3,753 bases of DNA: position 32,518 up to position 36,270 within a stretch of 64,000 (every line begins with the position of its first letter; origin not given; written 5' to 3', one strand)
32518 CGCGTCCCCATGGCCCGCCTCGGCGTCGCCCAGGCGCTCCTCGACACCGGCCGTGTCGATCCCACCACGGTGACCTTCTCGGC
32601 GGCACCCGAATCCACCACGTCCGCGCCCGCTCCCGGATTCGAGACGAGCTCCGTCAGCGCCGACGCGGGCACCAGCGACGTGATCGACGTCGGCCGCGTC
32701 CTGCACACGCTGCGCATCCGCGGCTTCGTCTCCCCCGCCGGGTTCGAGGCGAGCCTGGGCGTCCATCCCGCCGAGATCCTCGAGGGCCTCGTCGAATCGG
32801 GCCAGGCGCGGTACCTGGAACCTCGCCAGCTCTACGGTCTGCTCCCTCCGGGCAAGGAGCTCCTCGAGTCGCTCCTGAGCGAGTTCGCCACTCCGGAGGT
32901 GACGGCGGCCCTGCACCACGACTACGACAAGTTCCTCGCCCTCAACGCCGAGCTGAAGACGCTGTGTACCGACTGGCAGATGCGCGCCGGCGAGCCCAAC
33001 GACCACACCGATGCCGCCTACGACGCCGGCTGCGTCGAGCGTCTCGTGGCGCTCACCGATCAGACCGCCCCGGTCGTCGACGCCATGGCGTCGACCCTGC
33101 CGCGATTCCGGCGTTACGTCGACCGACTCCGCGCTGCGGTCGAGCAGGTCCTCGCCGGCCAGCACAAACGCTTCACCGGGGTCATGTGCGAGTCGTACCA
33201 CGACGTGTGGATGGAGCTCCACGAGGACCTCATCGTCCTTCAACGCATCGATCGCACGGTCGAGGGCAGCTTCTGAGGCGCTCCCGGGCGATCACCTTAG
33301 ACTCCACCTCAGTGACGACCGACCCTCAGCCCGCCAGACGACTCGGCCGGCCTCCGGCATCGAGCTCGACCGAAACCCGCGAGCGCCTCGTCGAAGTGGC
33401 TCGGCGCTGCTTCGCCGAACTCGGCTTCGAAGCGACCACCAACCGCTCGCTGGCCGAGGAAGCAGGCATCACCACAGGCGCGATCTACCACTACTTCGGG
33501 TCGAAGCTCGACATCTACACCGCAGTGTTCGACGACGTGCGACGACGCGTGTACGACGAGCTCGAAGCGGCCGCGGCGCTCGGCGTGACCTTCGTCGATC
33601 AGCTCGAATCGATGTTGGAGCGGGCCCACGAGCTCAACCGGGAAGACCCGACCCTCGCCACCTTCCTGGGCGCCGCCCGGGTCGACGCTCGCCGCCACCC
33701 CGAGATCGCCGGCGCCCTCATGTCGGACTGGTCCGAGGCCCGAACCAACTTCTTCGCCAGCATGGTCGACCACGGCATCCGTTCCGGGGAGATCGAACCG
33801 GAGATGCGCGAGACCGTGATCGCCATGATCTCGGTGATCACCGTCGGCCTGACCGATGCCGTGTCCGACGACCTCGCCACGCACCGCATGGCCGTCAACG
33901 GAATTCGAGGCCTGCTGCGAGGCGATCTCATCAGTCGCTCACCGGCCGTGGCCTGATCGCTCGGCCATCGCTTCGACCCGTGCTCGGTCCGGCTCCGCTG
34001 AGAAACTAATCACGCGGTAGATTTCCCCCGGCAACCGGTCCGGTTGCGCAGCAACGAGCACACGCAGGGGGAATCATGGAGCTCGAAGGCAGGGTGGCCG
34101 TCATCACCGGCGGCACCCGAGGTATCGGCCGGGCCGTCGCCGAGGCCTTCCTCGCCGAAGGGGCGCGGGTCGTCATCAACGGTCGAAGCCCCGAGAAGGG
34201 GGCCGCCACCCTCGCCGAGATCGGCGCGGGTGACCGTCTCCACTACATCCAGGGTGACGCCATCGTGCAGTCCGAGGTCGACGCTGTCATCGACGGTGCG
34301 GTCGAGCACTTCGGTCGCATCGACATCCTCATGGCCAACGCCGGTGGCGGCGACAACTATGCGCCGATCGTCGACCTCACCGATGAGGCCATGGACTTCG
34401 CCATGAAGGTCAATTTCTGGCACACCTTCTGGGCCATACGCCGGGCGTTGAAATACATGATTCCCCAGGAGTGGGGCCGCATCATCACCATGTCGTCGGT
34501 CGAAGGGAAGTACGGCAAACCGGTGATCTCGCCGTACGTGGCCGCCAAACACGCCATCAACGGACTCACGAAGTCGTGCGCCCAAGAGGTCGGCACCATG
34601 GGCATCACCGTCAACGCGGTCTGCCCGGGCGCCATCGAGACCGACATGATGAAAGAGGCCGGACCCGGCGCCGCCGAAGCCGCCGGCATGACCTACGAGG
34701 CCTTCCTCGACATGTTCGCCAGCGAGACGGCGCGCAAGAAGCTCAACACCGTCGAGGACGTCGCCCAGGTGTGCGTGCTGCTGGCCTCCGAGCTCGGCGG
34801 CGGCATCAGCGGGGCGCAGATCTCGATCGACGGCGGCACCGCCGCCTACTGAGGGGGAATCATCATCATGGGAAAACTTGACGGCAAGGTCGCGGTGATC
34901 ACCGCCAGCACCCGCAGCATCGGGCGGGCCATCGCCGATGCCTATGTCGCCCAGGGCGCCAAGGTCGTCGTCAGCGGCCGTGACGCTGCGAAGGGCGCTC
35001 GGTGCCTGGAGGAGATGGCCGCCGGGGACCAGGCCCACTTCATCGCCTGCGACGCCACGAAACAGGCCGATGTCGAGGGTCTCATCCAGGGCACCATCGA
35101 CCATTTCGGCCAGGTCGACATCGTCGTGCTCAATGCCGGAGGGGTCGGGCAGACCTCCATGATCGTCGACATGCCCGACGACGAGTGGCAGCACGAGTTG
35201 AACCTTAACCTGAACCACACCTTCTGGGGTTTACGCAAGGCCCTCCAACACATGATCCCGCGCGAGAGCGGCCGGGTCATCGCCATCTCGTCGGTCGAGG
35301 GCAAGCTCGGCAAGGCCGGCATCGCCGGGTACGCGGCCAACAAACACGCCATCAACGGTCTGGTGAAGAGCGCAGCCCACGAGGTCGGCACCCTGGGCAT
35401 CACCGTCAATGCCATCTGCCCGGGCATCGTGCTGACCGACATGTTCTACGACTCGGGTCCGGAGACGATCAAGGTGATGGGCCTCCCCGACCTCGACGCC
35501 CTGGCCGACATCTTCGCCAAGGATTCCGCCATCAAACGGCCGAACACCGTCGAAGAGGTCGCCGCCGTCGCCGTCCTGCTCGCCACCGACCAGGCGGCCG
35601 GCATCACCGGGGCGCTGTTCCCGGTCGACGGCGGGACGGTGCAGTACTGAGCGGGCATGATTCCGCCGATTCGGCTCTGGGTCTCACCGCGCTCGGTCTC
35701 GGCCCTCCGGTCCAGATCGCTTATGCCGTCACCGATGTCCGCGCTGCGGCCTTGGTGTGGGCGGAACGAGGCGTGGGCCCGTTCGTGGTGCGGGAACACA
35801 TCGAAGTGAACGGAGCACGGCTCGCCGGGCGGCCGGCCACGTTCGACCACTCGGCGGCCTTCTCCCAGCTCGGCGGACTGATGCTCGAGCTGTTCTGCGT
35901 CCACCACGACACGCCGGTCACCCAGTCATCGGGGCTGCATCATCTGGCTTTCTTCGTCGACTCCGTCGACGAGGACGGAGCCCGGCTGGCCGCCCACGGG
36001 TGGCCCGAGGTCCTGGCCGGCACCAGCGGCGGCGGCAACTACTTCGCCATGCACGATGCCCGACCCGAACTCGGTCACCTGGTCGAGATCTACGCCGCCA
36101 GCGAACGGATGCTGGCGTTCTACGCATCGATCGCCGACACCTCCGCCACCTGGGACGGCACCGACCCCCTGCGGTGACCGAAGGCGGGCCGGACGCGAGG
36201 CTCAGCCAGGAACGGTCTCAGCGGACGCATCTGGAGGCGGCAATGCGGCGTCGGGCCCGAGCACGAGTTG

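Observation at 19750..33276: Three phosphohistidine swivel-domain proteins with no recognisable ATP-grasp domain, each next to a Rieske oxygenase and a TetR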

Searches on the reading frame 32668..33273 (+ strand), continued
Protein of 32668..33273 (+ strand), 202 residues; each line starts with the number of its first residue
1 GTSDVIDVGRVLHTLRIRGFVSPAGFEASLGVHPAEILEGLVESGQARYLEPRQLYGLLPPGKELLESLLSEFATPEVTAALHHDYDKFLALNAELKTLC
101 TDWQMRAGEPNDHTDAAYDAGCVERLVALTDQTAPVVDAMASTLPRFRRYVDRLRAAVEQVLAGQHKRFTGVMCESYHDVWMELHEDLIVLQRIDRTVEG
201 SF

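Call 84: search_protein_families(library=ncbifam, max_evalue=1, proteins=[window:32668-33273:+, P0280, P0345, P0357])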
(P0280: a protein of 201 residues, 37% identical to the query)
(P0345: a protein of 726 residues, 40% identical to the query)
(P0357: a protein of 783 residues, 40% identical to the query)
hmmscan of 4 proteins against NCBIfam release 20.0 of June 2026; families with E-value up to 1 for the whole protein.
window:32668-33273:+ (202 aa): 3 families
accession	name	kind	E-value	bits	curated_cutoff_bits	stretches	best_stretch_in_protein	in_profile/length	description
NF033580.1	transpos_IS5_3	equivalog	0.094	12.2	110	1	78-163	145-226/258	IS5 family transposase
NF004526.0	PRK05872.1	subfamily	0.12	11.5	276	1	126-187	194-254/297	short-chain dehydrogenase/reductase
NF008745.0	PRK11778.1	equivalog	0.16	11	259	1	142-183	201-242/345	protease SohB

P0280 (201 aa): 0 families

P0345 (726 aa): 25 families
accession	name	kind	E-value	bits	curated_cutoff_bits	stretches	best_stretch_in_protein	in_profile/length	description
NF004531.0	PRK05878.1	equivalog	3.4e-204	679.4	456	1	23-528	9-514/534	pyruvate, phosphate dikinase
TIGR01828.1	pyru_phos_dikin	equivalog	6.8e-139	464.3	843.45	2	171-493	193-524/865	pyruvate, phosphate dikinase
NF005057.0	PRK06464.1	equivalog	3.7e-39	134.4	598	3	280-482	298-474/798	phosphoenolpyruvate synthase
TIGR01418.1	PEP_synth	equivalog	2.2e-32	112.3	739.75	3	294-484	306-472/784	pyruvate, water dikinase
NF052632.1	undecylprod_RedH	equivalog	1.9e-21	75.7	1350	3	25-263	2-203/880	undecylprodigiosin ligase RedH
NF004881.0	PRK06241.2-2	equivalog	2.9e-21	75.5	883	4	366-467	788-887/898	phosphoenolpyruvate synthase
NF052631.1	prodigiosin_PigC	equivalog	4.9e-21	74.3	1300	3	26-263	2-207/883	prodigiosin ligase PigC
NF004878.0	PRK06241.1-3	subfamily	4.3e-20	71.4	945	2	369-468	790-887/891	phosphoenolpyruvate synthase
NF041857.1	RIF_Ptrans_rph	equivalog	3.4e-13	48.9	999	2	386-467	782-861/864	rifamycin-inactivating phosphotransferase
NF004883.0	PRK06241.2-4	equivalog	9.4e-13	47.2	1063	2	32-262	24-235/928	phosphoenolpyruvate synthase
NF006153.0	PRK08296.1-5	subfamily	2.3e-12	46.1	578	1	344-467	482-603/608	hypothetical protein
NF004882.0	PRK06241.2-3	equivalog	3.1e-12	45.4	850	2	372-466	723-815/827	phosphoenolpyruvate synthase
NF004880.0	PRK06241.2-1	equivalog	4e-12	44.9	972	2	375-467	744-834/837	phosphoenolpyruvate synthase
NF006150.0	PRK08296.1-2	subfamily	5.2e-12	44.8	650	1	344-472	483-607/633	hypothetical protein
NF006152.0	PRK08296.1-4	equivalog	1.3e-11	43.7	723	1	368-467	507-605/609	hypothetical protein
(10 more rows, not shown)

P0357 (783 aa): 27 families (the best 25 are shown)
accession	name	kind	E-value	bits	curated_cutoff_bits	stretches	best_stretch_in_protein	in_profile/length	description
NF004520.0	PRK05865.1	equivalog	6.5e-46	156.6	1509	1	327-556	617-845/854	sugar epimerase family protein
NF052632.1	undecylprod_RedH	equivalog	1e-40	139.5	1350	1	258-549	586-879/880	undecylprodigiosin ligase RedH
NF004881.0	PRK06241.2-2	equivalog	5e-39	134.3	883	1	256-550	594-892/898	phosphoenolpyruvate synthase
NF004878.0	PRK06241.1-3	subfamily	3.3e-38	131.4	945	1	239-549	573-890/891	phosphoenolpyruvate synthase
NF006153.0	PRK08296.1-5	subfamily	7.5e-35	120.4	578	1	441-549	499-607/608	hypothetical protein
NF052631.1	prodigiosin_PigC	equivalog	2.1e-34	118.6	1300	1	442-548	775-882/883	prodigiosin ligase PigC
NF041857.1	RIF_Ptrans_rph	equivalog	9.1e-33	113.6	999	1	347-546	664-862/864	rifamycin-inactivating phosphotransferase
NF006150.0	PRK08296.1-2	subfamily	1.1e-32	113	650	1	444-559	501-616/633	hypothetical protein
NF006152.0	PRK08296.1-4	equivalog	6.9e-31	107.3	723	1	437-547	497-607/609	hypothetical protein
NF004877.0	PRK06241.1-2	subfamily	1.9e-30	105.9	866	1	346-547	667-867/869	phosphoenolpyruvate synthase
NF004880.0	PRK06241.2-1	equivalog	3.4e-30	104.7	972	1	263-546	551-835/837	phosphoenolpyruvate synthase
NF006151.0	PRK08296.1-3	equivalog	2.3e-27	95.8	693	1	440-548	495-603/604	hypothetical protein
NF005057.0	PRK06464.1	equivalog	5.6e-27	94.1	598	1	446-548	358-463/798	phosphoenolpyruvate synthase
TIGR01418.1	PEP_synth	equivalog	1.6e-25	89.6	739.75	1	446-551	354-459/784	pyruvate, water dikinase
NF004882.0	PRK06241.2-3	equivalog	1.1e-23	83.3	850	1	335-547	601-818/827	phosphoenolpyruvate synthase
NF004531.0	PRK05878.1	equivalog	2.6e-16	59.3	456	1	444-568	352-474/534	pyruvate, phosphate dikinase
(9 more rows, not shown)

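Call 86: find_encoding_contigs(protein=P0245, flank=10000, max_places=2)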
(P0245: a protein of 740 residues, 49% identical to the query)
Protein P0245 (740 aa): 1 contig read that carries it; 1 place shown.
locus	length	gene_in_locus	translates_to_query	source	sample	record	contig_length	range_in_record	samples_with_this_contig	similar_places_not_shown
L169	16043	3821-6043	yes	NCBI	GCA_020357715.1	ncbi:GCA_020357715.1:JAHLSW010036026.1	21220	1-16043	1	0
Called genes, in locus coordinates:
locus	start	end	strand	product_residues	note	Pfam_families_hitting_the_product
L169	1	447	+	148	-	?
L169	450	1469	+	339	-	PF14226:DIOX_N, PF03171:2OG-FeII_Oxy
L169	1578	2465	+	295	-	PF00294:PfkB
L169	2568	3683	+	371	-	PF08240:ADH_N, PF16912:Glu_dehyd_C (weak), PF00107:ADH_zinc_N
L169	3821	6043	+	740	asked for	PF01326:PPDK_N, PF00391:PEP-utilizers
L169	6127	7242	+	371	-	PF04958:AstA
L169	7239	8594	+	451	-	PF04996:AstB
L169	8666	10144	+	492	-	PF03055:RPE65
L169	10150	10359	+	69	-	-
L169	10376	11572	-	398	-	PF02515:CoA_transf_3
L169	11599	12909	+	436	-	PF00266:Aminotran_5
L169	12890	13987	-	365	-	PF00296:Bac_luciferase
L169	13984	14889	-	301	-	PF00248:Aldo_ket_red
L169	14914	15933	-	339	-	PF00356:LacI, PF00532:Peripla_BP_1, PF13377:Peripla_BP_3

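Call 93: find_encoding_contigs(protein=P0430, flank=10000, max_places=3)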
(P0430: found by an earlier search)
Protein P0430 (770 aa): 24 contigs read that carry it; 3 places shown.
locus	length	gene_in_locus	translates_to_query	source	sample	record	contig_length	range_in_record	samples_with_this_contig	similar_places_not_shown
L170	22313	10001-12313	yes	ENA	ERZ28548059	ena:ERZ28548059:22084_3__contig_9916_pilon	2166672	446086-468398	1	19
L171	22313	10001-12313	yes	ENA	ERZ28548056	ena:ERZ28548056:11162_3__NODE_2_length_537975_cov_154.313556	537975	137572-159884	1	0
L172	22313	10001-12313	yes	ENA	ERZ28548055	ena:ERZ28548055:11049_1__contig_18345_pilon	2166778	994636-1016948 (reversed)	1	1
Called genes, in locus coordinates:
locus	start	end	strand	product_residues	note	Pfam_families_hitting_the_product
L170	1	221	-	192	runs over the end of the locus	PF21003:NucS_N, PF01939:NucS_C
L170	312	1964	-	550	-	PF03109:ABC1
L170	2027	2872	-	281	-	PF00378:ECH_1, PF16113:ECH_2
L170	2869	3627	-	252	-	PF00459:Inositol_P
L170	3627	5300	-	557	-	PF00005:ABC_tran, PF02463:SMC_N (faint), PF13476:AAA_23 (faint), PF13304:AAA_21 (faint), PF12848:ABC_tran_Xtn, PF00005:ABC_tran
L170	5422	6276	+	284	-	PF14226:DIOX_N, PF03171:2OG-FeII_Oxy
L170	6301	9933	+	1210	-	PF16078:2-oxogl_dehyd_N, PF00198:2-oxoacid_dh, PF00676:E1_dh, PF02779:Transket_pyr, PF16870:OxoGdeHyase_C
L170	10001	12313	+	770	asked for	PF00391:PEP-utilizers, PF02896:PEP-utilizers_C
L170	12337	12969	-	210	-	PF00702:Hydrolase, PF13419:HAD_2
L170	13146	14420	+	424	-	PF11977:RNase_Zc3h12a (weak), PF00575:S1 (weak), PF07382:HC2 (weak)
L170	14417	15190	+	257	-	PF03372:Exo_endo_phos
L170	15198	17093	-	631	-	PF00580:UvrD-helicase, PF01443:Viral_helicase1 (faint), PF13245:AAA_19, PF13604:AAA_30 (faint), PF13361:UvrD_C, PF13538:UvrD_C_2 (weak), PF00570:HRDC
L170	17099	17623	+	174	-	PF03703:bPH_2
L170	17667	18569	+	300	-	PF00561:Abhydrolase_1, PF12146:Hydrolase_4, PF12697:Abhydrolase_6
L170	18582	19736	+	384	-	PF02515:CoA_transf_3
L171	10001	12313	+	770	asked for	PF00391:PEP-utilizers, PF02896:PEP-utilizers_C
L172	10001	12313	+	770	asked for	PF00391:PEP-utilizers, PF02896:PEP-utilizers_C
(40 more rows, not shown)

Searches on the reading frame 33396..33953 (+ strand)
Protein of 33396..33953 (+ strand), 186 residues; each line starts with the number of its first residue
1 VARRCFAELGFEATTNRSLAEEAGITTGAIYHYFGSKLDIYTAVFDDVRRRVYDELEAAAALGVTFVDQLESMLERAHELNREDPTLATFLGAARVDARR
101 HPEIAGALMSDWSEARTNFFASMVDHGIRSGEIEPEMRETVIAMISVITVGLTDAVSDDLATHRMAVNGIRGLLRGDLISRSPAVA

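Call 89: search_protein_families(library=pfam, max_evalue=0.01, proteins=[window:33396-33953:+])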
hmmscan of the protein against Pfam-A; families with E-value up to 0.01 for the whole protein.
window:33396-33953:+ (186 aa): 2 families
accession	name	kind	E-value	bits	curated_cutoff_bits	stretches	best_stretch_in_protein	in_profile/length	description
PF00440.29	TetR_N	-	6.7e-14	51.8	24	1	2-44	5-47/47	Bacterial regulatory proteins, tetR family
PF16859.10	TetR_C_11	-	2.7e-05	24.9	32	1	69-145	10-86/113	Tetracyclin repressor-like, C-terminal domain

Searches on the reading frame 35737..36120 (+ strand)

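Call 89: search_protein_families(library=pfam, max_evalue=0.01, proteins=[window:35737-36120:+])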
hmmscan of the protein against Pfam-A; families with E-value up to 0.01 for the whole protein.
window:35737-36120:+ (128 aa): 2 families
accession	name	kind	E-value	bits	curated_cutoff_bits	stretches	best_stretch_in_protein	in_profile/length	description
PF13669.12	Glyoxalase_4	-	1.6e-05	25.6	27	1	39-99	39-101/109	Glyoxalase/Bleomycin resistance protein/Dioxygenase superfamily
PF00903.31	Glyoxalase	-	0.0075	17.1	20.6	1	37-103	38-108/121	Glyoxalase/Bleomycin resistance protein/Dioxygenase superfamily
